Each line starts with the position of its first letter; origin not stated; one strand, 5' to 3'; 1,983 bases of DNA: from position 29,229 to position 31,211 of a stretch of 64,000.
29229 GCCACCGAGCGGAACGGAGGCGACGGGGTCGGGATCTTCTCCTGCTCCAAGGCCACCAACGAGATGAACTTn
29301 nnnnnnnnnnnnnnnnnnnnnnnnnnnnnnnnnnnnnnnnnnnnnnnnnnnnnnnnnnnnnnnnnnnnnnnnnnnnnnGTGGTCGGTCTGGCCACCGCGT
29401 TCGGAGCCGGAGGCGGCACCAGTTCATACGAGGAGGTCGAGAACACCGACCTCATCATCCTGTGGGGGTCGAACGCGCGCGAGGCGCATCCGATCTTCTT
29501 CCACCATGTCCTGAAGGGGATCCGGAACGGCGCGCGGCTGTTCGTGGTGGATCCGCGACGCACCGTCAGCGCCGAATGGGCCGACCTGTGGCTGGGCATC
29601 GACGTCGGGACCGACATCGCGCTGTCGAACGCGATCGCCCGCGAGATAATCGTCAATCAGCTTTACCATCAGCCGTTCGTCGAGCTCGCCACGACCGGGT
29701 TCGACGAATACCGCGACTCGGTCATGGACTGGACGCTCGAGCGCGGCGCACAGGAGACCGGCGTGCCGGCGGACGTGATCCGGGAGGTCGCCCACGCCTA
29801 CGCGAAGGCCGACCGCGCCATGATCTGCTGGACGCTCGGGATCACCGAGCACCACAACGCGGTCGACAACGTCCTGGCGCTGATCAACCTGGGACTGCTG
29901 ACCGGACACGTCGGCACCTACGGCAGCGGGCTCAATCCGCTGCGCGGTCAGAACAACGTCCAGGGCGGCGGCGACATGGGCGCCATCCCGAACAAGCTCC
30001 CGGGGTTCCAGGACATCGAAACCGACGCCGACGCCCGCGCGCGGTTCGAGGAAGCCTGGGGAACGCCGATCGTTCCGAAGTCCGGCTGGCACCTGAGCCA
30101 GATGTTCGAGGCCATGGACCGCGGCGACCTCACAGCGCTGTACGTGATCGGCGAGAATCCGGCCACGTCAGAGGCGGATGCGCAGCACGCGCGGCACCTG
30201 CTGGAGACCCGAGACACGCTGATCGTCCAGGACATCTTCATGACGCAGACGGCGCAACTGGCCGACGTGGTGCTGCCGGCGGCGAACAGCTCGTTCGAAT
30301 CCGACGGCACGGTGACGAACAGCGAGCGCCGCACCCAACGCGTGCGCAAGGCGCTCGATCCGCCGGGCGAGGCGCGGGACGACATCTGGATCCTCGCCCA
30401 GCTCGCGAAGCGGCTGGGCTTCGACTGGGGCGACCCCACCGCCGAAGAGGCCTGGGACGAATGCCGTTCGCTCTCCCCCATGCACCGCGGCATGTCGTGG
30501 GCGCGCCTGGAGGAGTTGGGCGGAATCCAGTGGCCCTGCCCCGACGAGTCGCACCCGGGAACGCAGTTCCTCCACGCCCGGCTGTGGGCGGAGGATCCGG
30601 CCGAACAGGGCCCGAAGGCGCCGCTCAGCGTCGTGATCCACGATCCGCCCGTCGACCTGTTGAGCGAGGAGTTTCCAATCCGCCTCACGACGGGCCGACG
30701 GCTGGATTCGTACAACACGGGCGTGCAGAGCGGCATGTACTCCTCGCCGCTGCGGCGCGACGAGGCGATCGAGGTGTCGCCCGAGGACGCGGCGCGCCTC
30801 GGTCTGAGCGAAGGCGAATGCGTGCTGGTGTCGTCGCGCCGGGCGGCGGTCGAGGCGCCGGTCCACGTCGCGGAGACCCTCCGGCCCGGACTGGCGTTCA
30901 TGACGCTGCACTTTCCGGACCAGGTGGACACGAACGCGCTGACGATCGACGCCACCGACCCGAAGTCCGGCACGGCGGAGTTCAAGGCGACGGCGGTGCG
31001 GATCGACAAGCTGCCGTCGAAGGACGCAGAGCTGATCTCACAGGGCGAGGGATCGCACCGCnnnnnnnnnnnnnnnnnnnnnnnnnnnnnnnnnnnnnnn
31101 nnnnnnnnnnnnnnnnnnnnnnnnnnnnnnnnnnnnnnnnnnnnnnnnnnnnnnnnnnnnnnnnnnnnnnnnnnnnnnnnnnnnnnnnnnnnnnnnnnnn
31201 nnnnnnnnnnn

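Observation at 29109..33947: Formate dehydrogenase alpha subunit split and permuted in gene order around an fdsG-fdsB fusion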

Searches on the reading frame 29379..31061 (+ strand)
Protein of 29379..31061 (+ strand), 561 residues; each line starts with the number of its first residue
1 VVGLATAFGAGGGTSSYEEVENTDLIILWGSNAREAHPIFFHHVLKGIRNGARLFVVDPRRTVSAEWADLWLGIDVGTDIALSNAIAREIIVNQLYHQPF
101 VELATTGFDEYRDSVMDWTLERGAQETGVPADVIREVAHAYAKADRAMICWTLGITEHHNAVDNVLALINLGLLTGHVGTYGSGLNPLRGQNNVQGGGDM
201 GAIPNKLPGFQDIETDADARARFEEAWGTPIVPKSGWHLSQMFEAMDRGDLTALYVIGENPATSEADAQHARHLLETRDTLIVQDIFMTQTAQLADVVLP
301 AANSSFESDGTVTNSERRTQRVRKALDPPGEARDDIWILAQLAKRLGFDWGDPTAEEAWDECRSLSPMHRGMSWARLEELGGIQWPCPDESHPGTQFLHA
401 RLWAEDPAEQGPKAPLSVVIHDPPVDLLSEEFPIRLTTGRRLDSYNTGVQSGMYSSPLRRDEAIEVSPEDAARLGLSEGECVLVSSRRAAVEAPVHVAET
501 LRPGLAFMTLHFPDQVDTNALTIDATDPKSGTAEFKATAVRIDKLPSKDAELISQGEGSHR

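Call 39: search_protein_representatives(protein=window:29379-31061:+)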
Query: 561 residues. Proteins with E-value up to 0.001 (for the whole library): 20325; up to 1e-10: 9325; up to 1e-30: 1916. The best 150 are listed.
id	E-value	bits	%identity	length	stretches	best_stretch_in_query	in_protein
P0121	1.2e-220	750.4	64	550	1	8-547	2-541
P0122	3.5e-188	643.3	76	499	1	8-376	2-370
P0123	4.8e-183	626.3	76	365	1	8-377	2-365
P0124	3.1e-181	620.3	52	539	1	6-546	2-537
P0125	5.3e-150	517.2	69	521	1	87-429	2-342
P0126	7.1e-139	480.5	69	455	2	106-419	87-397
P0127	3.7e-127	441.8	44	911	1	2-545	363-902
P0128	1.7e-126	439.7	44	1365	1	2-545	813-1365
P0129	3.4e-124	432.0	42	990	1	2-545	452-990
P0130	1.0e-122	427.2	72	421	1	87-356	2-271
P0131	2.4e-122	425.9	41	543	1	2-542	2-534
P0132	2.3e-120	419.4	41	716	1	3-549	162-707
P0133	2.6e-119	415.9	68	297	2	1-190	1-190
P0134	2.8e-119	415.8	42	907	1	2-545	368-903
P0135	3.3e-119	415.6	43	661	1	2-547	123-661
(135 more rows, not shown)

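Call 40: find_encoding_contigs(protein=P0127, flank=6000, max_places=3)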
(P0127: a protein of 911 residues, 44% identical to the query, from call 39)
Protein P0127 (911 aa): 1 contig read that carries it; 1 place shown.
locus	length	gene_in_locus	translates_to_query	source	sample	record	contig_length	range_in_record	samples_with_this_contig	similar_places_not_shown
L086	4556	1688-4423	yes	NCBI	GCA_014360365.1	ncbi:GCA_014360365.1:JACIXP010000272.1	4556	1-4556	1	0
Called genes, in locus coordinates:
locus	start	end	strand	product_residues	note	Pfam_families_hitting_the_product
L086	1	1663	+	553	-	PF10589:NADH_4Fe-4S, PF14691:Fer4_20, PF00070:Pyr_redox (faint), PF00890:FAD_binding_2 (faint), PF01266:DAO (faint), PF07992:Pyr_redox_2, PF13450:NAD_binding_8, PF13738:Pyr_redox_3 (weak), +2 more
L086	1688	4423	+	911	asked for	PF13510:Fer2_4, PF10588:NADH-G_4Fe-4S_3, PF22117:Fer4_Nqo3 (weak), PF12838:Fer4_7 (weak), PF13183:Fer4_8 (weak), PF04879:Molybdop_Fe4S4, PF00384:Molybdopterin, PF01568:Molydop_binding, +2 more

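Call 58: find_encoding_contigs(protein=P0131, flank=5000, max_places=2)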
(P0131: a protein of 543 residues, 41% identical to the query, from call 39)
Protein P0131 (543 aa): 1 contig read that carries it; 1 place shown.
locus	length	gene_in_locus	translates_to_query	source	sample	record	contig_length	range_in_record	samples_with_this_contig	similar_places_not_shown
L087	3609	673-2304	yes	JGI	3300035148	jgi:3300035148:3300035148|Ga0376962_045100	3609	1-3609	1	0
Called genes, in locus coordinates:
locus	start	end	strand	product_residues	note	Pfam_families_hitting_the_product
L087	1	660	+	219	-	?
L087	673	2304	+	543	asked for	PF00384:Molybdopterin, PF01568:Molydop_binding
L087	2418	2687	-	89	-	-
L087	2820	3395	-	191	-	PF00210:Ferritin, PF02915:Rubrerythrin, PF21349:RUBY_RBDX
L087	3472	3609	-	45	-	?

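Call 59: find_encoding_contigs(protein=P0124, flank=5000, max_places=2)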
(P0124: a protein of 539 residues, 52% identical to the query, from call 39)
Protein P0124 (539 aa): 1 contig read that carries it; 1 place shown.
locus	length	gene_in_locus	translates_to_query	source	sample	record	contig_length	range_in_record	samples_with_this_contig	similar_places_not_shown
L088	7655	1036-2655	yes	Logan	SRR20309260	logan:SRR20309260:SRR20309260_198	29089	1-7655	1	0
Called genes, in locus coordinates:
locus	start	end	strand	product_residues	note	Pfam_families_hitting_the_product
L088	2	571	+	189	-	?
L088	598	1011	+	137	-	PF04879:Molybdop_Fe4S4, PF00384:Molybdopterin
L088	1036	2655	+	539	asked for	PF00384:Molybdopterin, PF01568:Molydop_binding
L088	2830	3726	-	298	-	PF00126:HTH_1, PF13556:HTH_30 (weak), PF03466:LysR_substrate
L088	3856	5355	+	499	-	PF00890:FAD_binding_2, PF01266:DAO, PF03486:HI0933_like (faint), PF12831:FAD_oxidored (weak)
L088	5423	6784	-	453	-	PF00939:Na_sulph_symp, PF03600:CitMHS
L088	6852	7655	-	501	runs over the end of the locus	PF01970:TctA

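Call 60: search_protein_families(library=pfam, proteins=[L088:2-568:+, L088:598-1008:+, L087:1-657:+], max_evalue=0.001)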
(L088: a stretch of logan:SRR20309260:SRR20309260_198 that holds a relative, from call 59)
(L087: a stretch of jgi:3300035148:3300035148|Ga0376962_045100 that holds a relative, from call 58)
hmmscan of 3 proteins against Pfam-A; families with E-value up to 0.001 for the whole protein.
L088:2-568:+ (189 aa): 1 family
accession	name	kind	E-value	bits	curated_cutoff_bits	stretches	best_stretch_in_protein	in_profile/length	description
PF02634.21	FdhD-NarQ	-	8.1e-65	219.3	27.2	1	1-187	50-236/237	FdhD/NarQ family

L088:598-1008:+ (137 aa): 2 families
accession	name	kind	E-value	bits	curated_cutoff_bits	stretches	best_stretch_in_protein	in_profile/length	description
PF04879.21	Molybdop_Fe4S4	-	3e-18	66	22.7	1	8-58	4-54/55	Molybdopterin oxidoreductase Fe4S4 domain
PF00384.28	Molybdopterin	-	1.4e-16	61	24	1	62-136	1-80/353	Molybdopterin oxidoreductase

L087:1-657:+ (219 aa): 13 families
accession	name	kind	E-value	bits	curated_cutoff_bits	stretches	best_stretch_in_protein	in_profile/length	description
PF22117.2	Fer4_Nqo3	-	8.9e-16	58.3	27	1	7-72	2-67/67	NADH-quinone oxidoreductase subunit 3, ferredoxin-like domain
PF00384.28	Molybdopterin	-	5e-14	52.5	24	1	143-219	1-81/353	Molybdopterin oxidoreductase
PF04879.21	Molybdop_Fe4S4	-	3.6e-13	49.7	22.7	1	85-140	1-55/55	Molybdopterin oxidoreductase Fe4S4 domain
PF12838.12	Fer4_7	-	6.3e-11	43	27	1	15-70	1-52/52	4Fe-4S dicluster domain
PF00037.32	Fer4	-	2e-10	40.5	21.1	2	52-72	4-24/24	4Fe-4S binding domain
PF14697.11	Fer4_21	-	6.6e-09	36.2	35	1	12-70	4-56/59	4Fe-4S dicluster domain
PF13237.11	Fer4_10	-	2.7e-08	34.1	25.5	1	9-67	2-53/53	4Fe-4S dicluster domain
PF12837.12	Fer4_6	-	5.2e-08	32.9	25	1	8-28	1-21/24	4Fe-4S binding domain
PF13187.11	Fer4_9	-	2.8e-07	30.9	27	1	15-70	1-51/52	4Fe-4S dicluster domain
PF13484.11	Fer4_16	-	6.7e-05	24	30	1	56-78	2-26/66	4Fe-4S double cluster binding domain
PF12797.12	Fer4_2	-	0.00011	22.3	24.5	1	9-26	3-20/22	4Fe-4S binding domain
PF13183.11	Fer4_8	-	0.00016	22.6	27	1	13-69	2-67/68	4Fe-4S dicluster domain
PF13459.11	Fer4_15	-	0.00036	21.6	22.4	0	10-29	2-21/66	4Fe-4S single cluster domain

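Call 62: find_homologous_proteins(query=L088:598-1008:+, max_evalue=1e-10)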
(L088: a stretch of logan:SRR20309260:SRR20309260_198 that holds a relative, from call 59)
Query L088:598-1008:+ (137 aa): 1729 proteins with E <= 1e-10 among 1735 candidates; the best 120 are listed.
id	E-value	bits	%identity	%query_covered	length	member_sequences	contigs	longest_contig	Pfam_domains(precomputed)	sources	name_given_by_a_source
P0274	3.5e-87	308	97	100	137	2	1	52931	PF00384.28,PF04879.22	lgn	-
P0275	3.7e-81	288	91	100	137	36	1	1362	PF00384.28,PF04879.22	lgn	-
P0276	2.1e-80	286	94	96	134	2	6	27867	PF00384.28,PF04879.22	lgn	-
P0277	9.7e-80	284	90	100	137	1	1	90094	PF00384.28,PF04879.22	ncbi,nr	ncbi:molybdopterin-dependent oxidoreductase [Bacillus sp. ISL-41]|nr:molybdopterin-dependent oxidore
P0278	1.0e-78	280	88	100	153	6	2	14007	PF00384.28,PF04879.22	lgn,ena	-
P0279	4.0e-75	269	84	100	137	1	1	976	PF00384.28,PF04879.22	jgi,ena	-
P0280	1.2e-74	267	85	100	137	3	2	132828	PF00384.28,PF04879.22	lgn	-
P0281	3.9e-74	265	83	100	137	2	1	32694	PF00384.28,PF04879.22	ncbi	-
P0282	1.9e-73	263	84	98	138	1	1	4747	PF00384.28,PF04879.22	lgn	-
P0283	1.0e-72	261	82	100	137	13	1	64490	PF00384.28,PF04879.22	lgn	-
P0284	7.0e-72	258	84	95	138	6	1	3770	PF00384.28,PF04879.22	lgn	-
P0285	1.5e-70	254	78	100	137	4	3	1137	PF00384.28,PF04879.22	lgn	-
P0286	1.6e-70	254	81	100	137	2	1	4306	PF00384.28,PF04879.22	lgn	-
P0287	2.7e-68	246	78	100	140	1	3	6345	PF00384.28,PF04879.22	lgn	-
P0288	2.9e-68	246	76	100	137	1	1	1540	PF00384.28,PF04879.22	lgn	-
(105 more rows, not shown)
